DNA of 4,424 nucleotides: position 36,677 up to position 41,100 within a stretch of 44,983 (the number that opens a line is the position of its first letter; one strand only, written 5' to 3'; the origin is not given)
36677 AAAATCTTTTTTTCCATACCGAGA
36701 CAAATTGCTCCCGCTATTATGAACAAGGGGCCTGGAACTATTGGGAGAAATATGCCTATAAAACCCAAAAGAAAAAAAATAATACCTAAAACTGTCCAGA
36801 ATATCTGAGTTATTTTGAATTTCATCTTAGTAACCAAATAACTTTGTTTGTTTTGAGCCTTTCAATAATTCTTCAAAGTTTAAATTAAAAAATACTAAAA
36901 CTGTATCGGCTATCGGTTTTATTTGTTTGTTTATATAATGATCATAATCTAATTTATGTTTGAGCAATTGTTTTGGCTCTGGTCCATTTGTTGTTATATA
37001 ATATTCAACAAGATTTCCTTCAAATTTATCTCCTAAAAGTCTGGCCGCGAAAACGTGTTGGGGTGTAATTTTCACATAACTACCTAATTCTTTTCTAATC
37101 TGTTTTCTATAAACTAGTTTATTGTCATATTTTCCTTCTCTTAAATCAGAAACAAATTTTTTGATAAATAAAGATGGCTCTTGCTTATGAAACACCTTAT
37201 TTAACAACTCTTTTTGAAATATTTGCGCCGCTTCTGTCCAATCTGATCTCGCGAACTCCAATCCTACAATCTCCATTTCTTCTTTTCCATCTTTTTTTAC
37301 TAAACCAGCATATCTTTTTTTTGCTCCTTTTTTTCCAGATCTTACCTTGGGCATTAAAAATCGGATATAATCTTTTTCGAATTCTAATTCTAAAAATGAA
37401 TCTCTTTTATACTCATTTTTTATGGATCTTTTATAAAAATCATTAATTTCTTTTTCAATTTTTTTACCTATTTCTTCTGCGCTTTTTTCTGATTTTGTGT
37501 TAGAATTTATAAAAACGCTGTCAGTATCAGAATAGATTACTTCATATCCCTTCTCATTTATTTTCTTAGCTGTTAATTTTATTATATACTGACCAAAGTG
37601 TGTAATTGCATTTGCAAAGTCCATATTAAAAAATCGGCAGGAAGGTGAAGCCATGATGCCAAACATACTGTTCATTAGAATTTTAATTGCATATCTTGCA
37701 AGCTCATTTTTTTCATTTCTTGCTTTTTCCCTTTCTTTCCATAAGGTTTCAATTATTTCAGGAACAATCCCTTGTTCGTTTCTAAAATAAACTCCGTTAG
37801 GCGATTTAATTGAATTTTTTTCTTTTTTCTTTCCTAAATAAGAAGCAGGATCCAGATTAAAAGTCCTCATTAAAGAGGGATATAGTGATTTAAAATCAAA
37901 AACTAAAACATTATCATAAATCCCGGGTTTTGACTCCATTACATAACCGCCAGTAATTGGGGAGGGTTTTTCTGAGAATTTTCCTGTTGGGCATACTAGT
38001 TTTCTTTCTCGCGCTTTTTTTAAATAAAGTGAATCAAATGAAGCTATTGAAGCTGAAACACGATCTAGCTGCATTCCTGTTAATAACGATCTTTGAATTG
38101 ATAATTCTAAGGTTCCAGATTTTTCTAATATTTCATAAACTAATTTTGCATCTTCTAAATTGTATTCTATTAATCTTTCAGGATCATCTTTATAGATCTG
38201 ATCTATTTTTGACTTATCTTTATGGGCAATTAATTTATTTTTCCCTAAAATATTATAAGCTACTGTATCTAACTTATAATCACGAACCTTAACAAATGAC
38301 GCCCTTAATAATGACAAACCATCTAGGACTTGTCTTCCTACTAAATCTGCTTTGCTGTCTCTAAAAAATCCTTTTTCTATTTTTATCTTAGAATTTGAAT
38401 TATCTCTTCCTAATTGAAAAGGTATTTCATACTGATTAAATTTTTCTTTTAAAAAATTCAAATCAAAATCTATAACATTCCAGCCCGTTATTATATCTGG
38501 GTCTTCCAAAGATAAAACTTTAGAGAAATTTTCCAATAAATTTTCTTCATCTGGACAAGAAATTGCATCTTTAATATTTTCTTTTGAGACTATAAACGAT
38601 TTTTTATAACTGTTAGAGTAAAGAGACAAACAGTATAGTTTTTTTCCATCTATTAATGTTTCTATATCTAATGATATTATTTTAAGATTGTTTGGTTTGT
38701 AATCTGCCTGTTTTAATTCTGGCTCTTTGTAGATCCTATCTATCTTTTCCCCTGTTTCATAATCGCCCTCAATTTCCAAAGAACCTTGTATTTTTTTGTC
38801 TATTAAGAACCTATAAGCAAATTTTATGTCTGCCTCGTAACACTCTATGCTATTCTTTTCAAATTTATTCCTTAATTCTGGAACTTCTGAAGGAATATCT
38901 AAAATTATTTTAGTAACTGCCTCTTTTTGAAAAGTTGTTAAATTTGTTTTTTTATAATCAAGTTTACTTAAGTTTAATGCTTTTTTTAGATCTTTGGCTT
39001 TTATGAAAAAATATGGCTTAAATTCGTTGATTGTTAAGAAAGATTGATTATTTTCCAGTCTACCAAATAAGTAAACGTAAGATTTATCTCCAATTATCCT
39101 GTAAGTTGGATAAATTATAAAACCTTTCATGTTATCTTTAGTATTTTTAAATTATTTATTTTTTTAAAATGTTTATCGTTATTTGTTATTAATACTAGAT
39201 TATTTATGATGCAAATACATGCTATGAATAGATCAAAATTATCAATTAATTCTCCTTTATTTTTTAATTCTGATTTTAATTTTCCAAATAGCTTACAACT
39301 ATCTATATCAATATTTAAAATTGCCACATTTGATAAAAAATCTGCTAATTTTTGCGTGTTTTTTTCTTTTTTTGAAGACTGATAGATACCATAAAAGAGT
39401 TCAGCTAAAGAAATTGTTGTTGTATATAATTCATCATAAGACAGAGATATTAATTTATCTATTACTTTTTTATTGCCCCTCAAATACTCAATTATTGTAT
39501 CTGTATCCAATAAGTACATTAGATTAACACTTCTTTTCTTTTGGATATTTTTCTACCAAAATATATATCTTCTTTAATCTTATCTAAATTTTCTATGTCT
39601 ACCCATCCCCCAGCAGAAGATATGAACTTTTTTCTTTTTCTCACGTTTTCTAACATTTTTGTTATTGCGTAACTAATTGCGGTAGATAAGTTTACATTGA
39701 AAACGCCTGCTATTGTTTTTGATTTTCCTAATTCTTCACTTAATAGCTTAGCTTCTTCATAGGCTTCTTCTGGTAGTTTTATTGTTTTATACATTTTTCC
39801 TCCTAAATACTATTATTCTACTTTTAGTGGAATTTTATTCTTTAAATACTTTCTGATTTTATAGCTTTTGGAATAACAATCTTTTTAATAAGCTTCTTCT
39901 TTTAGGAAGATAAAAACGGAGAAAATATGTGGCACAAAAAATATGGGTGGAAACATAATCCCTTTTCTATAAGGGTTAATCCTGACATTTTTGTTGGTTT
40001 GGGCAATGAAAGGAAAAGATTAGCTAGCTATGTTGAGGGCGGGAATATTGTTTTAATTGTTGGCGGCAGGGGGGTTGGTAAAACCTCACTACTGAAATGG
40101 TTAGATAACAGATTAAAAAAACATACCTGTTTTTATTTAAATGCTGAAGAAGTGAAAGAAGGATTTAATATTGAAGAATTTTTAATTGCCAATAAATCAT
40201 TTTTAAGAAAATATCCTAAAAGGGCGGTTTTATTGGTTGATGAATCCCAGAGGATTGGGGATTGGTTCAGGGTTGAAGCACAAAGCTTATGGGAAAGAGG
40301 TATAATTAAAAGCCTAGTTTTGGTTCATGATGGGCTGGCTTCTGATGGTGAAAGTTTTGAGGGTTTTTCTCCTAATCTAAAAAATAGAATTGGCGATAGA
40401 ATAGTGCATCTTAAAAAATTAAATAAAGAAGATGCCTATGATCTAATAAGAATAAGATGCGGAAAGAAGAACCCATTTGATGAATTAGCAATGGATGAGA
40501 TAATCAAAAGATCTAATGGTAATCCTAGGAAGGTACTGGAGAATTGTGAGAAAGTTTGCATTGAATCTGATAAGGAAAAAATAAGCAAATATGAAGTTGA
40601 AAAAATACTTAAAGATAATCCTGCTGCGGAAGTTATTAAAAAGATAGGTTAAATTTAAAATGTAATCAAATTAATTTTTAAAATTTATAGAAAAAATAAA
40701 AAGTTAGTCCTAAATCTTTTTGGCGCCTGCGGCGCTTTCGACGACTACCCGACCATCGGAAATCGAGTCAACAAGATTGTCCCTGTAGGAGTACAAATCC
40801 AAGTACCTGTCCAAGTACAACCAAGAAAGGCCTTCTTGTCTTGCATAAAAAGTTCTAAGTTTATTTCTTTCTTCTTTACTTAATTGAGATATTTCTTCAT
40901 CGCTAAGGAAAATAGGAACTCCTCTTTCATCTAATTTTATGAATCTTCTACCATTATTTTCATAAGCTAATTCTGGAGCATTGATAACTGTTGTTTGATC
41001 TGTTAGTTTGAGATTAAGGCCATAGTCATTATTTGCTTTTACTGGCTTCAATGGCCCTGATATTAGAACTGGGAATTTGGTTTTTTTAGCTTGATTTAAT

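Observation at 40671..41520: Two unrelated-looking ORFs share conserved 5' and 3' boundary modules (cassette architecture)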

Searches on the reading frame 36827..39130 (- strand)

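Call 26: search_protein_families(library=pfam, proteins=[window:36827-39130:-], max_evalue=0.001)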
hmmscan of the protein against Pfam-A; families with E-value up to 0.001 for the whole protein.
window:36827-39130:- (767 aa): 4 families
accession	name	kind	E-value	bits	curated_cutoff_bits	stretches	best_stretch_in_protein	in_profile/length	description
PF00136.26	DNA_pol_B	-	3.6e-41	141.9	23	1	367-693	17-384/453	DNA polymerase family B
PF03104.25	DNA_pol_B_exo1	-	3.6e-21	76.1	23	1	97-290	3-242/242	DNA polymerase family B, exonuclease domain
PF03175.18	DNA_pol_B_2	-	5.7e-08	32.5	25.8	0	318-425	138-249/468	DNA polymerase type B, organellar and viral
PF13482.12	RNase_H_2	-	0.0005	20.5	22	1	154-248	3-86/165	RNase_H superfamily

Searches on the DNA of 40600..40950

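Call 16: search_rna_families(source=window, start=40600, end=40950, threshold=evalue, max_evalue=10)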
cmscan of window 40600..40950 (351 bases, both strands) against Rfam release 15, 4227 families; matches with E-value up to 10: 4.
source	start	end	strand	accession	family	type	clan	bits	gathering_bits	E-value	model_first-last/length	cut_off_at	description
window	40619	40677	+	RF01300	snoU49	Gene; snRNA; snoRNA; CD-box;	CL00062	16.3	35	1.2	1-65/65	no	Small nucleolar RNA U49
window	40640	40754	-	RF04324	Pestivirus-3UTR-SLIV-SLIII-SLII-CSFV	Gene; sRNA;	CL00151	14.1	150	5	1-170/170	no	Pestivirus 3' UTR SLIV, SLIII and SLII classical swine fever virus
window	40822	40870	-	RF02397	sau-5971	Gene; sRNA;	-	13.6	90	7.3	1-96/96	no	Staphylococcus sRNA sau-5971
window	40627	40752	+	RF01295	SCARNA7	Gene; snRNA; snoRNA; scaRNA;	-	11.8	65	0.65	1-330/330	no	Small Cajal body-specific RNA 7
